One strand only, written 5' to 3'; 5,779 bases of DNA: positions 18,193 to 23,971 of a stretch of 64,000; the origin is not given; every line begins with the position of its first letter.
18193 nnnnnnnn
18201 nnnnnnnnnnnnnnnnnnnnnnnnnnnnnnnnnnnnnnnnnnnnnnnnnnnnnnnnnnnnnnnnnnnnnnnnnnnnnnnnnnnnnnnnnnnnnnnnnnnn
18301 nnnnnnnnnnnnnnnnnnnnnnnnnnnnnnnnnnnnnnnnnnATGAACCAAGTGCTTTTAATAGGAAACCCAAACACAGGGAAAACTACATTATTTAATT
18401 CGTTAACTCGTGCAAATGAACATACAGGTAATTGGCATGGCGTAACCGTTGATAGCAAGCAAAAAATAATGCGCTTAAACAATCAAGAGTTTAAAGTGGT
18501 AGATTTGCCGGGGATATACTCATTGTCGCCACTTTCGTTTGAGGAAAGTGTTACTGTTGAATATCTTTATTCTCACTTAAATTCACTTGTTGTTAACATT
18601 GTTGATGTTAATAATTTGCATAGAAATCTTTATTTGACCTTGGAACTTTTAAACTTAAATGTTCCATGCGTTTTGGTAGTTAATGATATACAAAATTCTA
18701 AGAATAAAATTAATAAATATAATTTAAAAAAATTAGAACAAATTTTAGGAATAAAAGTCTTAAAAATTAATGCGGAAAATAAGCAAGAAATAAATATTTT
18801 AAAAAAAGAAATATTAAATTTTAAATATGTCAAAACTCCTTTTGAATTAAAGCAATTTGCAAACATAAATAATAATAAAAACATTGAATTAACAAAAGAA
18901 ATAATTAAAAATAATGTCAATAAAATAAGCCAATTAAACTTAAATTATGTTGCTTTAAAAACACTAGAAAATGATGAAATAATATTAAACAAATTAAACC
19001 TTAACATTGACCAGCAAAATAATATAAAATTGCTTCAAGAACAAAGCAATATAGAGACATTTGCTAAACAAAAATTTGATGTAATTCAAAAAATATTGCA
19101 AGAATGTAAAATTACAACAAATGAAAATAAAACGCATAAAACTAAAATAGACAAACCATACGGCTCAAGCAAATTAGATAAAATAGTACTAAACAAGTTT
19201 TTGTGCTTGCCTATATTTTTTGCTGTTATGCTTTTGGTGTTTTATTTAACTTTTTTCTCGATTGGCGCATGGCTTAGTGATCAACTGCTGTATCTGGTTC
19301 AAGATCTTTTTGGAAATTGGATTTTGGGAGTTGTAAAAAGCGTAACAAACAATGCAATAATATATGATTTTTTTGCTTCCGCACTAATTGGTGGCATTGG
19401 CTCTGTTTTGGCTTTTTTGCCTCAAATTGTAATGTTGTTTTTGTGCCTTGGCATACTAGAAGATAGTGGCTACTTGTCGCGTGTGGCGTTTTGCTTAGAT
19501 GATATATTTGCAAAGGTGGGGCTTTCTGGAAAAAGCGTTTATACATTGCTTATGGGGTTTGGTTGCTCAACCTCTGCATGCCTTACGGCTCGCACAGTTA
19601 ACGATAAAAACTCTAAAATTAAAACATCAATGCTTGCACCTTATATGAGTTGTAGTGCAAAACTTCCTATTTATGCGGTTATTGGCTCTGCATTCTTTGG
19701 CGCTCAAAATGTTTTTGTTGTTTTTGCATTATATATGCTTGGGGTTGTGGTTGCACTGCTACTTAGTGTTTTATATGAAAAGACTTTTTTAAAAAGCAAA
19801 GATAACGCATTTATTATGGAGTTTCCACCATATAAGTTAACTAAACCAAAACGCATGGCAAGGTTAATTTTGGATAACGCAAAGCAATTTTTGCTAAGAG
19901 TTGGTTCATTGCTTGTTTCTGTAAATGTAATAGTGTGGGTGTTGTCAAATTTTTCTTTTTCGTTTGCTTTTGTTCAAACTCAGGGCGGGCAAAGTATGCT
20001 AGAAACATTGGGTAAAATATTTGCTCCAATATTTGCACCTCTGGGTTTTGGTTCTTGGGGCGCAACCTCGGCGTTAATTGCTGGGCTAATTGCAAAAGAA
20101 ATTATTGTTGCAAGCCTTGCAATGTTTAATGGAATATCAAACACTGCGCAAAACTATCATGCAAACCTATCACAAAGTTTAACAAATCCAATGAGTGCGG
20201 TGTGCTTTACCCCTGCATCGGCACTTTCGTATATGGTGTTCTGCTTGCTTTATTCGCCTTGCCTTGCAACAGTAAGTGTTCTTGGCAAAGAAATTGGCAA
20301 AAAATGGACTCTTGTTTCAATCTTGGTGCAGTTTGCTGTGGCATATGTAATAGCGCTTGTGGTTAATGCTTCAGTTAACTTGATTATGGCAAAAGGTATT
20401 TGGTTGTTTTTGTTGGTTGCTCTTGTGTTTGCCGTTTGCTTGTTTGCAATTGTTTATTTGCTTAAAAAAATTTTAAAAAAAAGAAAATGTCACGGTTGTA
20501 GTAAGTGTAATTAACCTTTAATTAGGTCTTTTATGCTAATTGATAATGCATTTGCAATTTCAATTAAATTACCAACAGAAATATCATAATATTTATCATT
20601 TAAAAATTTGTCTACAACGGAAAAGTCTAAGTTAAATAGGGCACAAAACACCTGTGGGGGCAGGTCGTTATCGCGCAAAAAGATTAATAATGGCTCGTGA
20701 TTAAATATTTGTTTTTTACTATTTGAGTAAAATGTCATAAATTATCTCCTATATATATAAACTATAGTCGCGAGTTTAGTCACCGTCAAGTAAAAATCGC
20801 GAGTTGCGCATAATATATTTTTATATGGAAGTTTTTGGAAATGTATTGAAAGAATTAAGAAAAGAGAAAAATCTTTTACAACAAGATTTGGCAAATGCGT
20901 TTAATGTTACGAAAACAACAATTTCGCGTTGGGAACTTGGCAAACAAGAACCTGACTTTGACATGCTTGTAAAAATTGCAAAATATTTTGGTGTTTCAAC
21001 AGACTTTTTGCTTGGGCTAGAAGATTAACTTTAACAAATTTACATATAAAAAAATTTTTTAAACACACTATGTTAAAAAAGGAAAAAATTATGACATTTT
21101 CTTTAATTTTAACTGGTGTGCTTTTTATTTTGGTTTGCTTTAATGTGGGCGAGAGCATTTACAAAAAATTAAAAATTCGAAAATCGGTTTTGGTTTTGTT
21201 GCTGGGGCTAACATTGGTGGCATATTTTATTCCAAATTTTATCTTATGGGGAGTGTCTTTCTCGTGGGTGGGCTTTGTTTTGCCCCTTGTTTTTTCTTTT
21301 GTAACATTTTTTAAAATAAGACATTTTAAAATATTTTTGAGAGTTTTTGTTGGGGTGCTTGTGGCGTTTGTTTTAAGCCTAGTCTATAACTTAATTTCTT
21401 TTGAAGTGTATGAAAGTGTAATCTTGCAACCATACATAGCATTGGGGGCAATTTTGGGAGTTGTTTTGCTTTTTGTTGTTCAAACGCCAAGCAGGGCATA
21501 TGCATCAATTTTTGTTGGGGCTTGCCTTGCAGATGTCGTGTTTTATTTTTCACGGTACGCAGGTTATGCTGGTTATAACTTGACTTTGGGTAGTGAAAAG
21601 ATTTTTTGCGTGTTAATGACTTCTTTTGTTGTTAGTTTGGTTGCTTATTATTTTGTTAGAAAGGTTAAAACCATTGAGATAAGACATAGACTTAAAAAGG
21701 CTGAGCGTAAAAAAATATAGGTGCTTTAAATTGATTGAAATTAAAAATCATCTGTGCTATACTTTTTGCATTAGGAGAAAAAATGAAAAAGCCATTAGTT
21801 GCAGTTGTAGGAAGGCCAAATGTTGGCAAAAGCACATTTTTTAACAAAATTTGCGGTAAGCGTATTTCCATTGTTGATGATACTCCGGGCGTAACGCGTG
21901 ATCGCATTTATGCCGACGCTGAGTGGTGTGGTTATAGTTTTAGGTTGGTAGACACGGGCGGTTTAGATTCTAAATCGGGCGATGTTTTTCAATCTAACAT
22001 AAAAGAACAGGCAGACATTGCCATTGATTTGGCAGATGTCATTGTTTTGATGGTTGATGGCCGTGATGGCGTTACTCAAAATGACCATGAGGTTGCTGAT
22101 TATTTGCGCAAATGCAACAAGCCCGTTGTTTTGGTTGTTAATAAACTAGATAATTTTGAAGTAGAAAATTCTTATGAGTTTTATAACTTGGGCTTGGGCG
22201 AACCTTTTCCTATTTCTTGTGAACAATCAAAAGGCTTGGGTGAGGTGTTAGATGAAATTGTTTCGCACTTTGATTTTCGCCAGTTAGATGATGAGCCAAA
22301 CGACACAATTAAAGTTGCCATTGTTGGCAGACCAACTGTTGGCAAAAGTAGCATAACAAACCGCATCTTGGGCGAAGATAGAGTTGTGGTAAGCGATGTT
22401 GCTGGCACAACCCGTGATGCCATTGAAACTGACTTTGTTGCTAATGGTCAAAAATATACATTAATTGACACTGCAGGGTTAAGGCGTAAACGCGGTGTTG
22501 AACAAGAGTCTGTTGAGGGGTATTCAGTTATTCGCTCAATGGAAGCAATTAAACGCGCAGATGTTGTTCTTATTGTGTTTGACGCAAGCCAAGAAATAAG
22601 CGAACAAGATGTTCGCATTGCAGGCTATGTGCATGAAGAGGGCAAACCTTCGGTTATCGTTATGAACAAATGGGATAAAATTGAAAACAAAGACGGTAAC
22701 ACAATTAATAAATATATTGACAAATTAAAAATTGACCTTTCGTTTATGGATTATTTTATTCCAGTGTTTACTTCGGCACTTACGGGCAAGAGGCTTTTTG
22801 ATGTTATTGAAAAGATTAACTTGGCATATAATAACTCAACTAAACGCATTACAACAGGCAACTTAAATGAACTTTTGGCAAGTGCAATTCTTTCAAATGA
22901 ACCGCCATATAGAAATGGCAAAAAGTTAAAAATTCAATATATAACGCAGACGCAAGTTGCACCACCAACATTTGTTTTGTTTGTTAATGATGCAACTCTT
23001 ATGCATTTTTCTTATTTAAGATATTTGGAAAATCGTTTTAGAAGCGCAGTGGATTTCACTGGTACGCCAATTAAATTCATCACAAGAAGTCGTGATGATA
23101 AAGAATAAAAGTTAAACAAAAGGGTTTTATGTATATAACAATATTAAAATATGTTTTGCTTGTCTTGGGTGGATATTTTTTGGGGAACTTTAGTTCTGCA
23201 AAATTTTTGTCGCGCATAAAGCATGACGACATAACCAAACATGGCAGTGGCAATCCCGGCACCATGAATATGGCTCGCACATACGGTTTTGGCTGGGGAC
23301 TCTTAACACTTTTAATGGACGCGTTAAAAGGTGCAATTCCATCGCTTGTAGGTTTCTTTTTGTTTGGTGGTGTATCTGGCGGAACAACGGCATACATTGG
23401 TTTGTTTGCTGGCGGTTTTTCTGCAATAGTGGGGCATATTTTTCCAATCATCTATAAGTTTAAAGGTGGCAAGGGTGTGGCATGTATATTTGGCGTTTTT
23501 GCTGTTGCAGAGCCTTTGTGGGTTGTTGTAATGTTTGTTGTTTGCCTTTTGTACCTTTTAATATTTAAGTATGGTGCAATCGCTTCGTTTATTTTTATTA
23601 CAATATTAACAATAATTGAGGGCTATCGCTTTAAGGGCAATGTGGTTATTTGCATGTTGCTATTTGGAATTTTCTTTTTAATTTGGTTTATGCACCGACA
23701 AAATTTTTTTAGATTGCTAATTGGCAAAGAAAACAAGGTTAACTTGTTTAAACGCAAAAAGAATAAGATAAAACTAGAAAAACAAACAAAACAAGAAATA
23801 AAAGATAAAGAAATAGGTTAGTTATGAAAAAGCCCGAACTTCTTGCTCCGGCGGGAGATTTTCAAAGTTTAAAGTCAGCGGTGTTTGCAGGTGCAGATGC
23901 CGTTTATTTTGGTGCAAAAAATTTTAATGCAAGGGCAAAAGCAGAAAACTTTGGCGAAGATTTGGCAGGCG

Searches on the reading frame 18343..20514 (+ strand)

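Call 80: search_protein_families(library=pfam, proteins=[window:18343-20514:+], max_evalue=0.00001)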
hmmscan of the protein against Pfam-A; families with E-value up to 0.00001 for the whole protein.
window:18343-20514:+ (723 aa): 5 families
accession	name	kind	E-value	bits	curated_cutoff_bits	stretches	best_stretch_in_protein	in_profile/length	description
PF02421.24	FeoB_N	-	4.4e-51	172.9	27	1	3-157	2-156/156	Ferrous iron transport protein B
PF07670.19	Gate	-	5.2e-28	98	29.6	2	356-450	2-103/104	Nucleoside recognition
PF01926.29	MMR_HSR1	-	5.8e-18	65.5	21.9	1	3-114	1-112/113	50S ribosome-binding GTPase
PF07664.17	FeoB_C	-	4.4e-11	42.8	26.6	1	460-508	1-50/54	Ferrous iron transport protein B C terminus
PF09439.16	SRPRB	-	3.2e-06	27.1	25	1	2-67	4-65/178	Signal recognition particle receptor beta subunit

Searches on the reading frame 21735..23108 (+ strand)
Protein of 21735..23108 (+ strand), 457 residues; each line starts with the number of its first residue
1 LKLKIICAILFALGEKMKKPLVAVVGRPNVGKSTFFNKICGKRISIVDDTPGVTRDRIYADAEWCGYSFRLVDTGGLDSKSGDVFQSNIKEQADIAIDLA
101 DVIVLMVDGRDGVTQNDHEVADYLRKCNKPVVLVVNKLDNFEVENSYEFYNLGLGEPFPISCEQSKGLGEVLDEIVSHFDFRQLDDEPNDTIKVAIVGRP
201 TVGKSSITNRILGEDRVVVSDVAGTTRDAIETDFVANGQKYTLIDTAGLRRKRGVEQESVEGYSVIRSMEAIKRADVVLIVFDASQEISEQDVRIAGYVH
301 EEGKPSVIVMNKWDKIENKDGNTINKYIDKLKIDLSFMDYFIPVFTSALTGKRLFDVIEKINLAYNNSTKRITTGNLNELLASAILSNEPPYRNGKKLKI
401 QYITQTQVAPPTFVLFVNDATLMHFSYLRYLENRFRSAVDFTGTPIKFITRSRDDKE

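Call 80: search_protein_families(library=pfam, proteins=[window:21735-23108:+], max_evalue=0.00001)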
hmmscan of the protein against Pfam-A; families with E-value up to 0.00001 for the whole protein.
window:21735-23108:+ (457 aa): 10 families
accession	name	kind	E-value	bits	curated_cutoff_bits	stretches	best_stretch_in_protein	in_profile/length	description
PF01926.29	MMR_HSR1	-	4.3e-60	201.2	21.9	2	22-137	2-113/113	50S ribosome-binding GTPase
PF14714.11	KH_dom-like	-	3.1e-32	111.2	27.3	1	371-451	1-81/81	KH-domain-like of EngA bacterial GTPase enzymes, C-terminal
PF02421.24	FeoB_N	-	4.5e-26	91.7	27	2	193-326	2-127/156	Ferrous iron transport protein B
PF00009.33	GTP_EFTU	-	6.1e-19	68.8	26.5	2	222-361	52-182/188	Elongation factor Tu GTP binding domain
PF00350.29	Dynamin_N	-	2.3e-18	67.2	27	0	237-312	99-167/168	Dynamin family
PF04548.22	AIG1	-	1.4e-14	54.4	27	1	194-299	3-107/212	AIG1 family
PF03193.22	RsgA_GTPase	-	8.3e-10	39.2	30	0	182-250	98-169/174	RsgA GTPase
PF08477.19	Roc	-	6.5e-08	33.3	27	0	193-314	1-119/119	Ras of Complex, Roc, domain of DAPkinase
PF00071.28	Ras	-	3.6e-06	27.1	21.6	0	193-318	1-119/162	Ras family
PF16897.10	MMR_HSR1_Xtn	-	3.7e-06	27.3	35.2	0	129-179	56-104/106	C-terminal region of MMR_HSR1 domain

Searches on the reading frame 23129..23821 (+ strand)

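Call 80: search_protein_families(library=pfam, proteins=[window:23129-23821:+], max_evalue=0.00001)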
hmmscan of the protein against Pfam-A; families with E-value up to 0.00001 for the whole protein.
window:23129-23821:+ (230 aa): 1 family
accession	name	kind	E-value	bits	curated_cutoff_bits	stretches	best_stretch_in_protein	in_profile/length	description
PF02660.20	G3P_acyltransf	-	3.5e-41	141.5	24.1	1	15-196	2-164/164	Glycerol-3-phosphate acyltransferase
